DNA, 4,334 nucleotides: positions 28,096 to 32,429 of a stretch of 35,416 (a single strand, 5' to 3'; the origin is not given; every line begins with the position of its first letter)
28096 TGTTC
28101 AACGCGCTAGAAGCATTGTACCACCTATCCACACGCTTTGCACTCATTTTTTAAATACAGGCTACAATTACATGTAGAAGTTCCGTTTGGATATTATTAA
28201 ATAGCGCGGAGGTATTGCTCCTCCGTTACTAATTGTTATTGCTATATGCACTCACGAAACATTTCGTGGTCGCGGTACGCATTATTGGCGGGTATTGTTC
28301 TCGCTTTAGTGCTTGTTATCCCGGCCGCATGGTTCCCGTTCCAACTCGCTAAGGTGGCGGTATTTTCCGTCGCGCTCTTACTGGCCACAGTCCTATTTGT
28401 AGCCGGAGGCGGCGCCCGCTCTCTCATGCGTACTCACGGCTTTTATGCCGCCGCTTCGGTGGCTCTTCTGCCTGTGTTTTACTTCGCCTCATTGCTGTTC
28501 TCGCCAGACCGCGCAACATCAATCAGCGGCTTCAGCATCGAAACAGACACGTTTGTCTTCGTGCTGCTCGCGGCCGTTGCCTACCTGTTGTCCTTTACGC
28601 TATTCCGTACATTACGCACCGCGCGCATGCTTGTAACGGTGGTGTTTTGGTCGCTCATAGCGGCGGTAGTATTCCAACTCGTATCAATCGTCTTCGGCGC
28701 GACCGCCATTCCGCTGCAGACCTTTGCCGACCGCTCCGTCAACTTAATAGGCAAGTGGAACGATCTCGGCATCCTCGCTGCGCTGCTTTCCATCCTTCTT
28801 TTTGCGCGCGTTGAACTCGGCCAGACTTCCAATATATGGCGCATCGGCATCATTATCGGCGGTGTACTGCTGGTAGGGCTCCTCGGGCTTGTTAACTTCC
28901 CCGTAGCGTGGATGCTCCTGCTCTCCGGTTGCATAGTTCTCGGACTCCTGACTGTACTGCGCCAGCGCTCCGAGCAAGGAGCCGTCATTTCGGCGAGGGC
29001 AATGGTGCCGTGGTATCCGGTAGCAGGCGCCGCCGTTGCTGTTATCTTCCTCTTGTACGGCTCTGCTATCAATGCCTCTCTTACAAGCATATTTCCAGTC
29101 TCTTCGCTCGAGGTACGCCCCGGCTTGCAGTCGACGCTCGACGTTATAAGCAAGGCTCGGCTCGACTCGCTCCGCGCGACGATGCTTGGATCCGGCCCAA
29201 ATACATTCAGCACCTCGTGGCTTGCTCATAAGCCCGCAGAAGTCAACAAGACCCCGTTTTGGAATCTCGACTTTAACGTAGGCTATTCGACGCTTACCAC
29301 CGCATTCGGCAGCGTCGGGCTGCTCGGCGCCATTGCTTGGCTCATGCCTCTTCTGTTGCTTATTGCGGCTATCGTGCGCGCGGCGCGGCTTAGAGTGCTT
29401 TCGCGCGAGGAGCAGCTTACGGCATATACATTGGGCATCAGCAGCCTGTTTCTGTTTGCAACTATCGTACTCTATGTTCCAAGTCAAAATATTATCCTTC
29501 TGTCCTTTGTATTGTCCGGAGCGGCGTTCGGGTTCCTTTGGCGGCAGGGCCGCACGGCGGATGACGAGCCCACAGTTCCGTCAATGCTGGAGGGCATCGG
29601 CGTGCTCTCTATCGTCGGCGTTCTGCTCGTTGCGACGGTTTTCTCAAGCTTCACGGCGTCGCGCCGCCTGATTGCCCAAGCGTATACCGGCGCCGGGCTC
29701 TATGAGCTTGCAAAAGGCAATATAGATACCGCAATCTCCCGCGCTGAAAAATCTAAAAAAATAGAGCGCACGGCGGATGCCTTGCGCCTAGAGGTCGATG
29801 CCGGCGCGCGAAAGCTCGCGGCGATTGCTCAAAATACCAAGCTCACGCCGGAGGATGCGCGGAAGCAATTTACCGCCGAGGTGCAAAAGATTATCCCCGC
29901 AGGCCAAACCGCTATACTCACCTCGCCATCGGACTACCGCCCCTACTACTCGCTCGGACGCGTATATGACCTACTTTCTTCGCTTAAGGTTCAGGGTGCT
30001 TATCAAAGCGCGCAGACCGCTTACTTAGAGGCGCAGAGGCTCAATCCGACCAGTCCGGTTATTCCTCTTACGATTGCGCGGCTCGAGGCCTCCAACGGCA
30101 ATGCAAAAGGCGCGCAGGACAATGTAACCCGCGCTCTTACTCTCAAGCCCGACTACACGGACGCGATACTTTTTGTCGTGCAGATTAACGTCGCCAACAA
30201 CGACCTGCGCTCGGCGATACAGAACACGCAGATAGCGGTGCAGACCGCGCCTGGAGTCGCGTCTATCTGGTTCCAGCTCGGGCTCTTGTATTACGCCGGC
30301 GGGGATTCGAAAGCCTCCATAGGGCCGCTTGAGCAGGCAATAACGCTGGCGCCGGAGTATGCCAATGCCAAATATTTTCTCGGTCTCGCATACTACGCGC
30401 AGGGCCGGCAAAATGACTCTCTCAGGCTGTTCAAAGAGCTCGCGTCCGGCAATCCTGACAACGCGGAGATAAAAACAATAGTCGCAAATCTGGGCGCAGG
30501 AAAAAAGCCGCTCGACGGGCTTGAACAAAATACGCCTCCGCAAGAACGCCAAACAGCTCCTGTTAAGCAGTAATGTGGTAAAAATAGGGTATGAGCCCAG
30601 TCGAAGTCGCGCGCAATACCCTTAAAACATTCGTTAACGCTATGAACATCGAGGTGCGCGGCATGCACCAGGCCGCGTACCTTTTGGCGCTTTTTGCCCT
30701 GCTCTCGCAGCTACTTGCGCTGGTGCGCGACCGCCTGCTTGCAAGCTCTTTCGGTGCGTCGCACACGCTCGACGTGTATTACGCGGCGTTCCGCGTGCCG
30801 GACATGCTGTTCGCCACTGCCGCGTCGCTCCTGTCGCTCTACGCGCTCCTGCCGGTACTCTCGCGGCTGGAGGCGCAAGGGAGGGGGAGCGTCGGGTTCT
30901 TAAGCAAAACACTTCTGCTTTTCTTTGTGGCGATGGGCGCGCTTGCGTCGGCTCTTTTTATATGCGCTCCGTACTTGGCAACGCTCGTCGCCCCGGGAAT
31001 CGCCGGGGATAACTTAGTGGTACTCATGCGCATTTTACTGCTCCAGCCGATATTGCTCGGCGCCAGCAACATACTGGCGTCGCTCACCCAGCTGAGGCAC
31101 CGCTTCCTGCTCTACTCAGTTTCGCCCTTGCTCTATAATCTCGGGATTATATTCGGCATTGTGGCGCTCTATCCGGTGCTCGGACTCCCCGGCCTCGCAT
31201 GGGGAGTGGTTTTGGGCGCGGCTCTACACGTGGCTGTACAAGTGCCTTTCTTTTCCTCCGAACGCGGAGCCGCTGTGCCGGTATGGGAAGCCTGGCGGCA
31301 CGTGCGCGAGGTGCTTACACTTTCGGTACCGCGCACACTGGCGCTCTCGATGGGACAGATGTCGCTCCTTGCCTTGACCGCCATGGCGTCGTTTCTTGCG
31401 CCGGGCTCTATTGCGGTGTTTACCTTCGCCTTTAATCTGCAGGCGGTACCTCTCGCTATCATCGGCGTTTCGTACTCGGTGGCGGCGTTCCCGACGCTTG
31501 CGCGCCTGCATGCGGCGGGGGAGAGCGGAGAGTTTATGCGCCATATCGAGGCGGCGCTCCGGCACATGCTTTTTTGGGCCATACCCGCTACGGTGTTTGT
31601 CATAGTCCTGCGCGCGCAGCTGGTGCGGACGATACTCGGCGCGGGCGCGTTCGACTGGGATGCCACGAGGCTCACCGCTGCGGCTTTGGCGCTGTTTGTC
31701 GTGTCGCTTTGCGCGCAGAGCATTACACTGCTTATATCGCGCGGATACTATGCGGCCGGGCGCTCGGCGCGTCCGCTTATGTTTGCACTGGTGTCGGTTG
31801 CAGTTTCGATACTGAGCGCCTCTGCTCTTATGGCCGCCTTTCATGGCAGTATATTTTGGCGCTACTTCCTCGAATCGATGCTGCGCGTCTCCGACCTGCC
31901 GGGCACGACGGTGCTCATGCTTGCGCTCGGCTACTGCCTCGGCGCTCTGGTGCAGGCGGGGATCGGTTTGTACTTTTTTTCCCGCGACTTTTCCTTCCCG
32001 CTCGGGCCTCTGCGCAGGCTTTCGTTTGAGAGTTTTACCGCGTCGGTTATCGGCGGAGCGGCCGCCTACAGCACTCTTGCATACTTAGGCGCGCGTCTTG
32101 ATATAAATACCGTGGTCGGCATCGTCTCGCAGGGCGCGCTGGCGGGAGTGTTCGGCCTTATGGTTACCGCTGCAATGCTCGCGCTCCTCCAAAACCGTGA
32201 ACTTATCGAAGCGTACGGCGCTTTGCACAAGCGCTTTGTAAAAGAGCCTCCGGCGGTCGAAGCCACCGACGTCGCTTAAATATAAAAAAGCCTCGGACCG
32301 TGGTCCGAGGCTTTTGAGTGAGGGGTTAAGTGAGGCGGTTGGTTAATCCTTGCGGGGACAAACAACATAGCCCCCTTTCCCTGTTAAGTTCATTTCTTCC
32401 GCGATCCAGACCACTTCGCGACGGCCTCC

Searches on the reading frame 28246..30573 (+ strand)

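Call 96: search_protein_families(library=ncbifam, proteins=[window:28246-30573:+], max_evalue=0.00001)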
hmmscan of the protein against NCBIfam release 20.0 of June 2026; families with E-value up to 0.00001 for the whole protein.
window:28246-30573:+ (775 aa): 5 families
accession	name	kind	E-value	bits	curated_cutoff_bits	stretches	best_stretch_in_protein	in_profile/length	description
TIGR02917.1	PEP_TPR_lipo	equivalog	6.8e-18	64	312.2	2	576-661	607-692/899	XrtA/PEP-CTERM system TPR-repeat protein PrsT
TIGR02521.1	type_IV_pilW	equivalog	2.7e-11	43.5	154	1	670-742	29-101/234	type IV pilus biogenesis/stability protein PilW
NF040959.1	MamA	equivalog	2.9e-10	39.9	200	1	597-731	64-198/204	magnetosome protein MamA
NF033762.1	social_mot_Tgl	equivalog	9.7e-08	31.6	225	1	574-742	35-206/252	social motility TPR repeat lipoprotein Tgl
TIGR03939.1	PGA_TPR_OMP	equivalog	6.6e-06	24.6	366.65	0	635-734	392-491/800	poly-beta-1,6 N-acetyl-D-glucosamine export porin PgaA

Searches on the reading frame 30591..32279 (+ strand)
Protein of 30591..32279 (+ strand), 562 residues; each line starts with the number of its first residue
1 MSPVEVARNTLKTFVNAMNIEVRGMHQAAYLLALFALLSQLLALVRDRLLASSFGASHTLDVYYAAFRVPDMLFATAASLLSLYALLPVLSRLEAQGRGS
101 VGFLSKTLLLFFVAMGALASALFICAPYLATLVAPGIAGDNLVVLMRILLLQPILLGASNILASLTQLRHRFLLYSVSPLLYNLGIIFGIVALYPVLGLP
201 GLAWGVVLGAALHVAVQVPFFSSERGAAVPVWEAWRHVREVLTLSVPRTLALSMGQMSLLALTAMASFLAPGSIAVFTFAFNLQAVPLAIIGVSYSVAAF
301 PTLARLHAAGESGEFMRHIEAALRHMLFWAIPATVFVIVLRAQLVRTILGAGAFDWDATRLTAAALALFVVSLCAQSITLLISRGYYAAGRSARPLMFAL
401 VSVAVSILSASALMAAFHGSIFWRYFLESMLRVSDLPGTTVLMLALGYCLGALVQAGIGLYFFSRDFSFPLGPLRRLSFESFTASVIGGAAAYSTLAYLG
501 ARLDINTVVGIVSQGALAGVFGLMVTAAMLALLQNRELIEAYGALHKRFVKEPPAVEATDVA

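Call 96: search_protein_families(library=ncbifam, proteins=[window:30591-32279:+], max_evalue=0.00001)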
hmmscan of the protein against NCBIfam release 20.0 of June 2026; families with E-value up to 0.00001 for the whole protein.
window:30591-32279:+ (562 aa): 1 family
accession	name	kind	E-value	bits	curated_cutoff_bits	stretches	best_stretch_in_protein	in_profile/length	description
TIGR01695.1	murJ_mviN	equivalog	4.6e-62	210.4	235.55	1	29-418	6-403/506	murein biosynthesis integral membrane protein MurJ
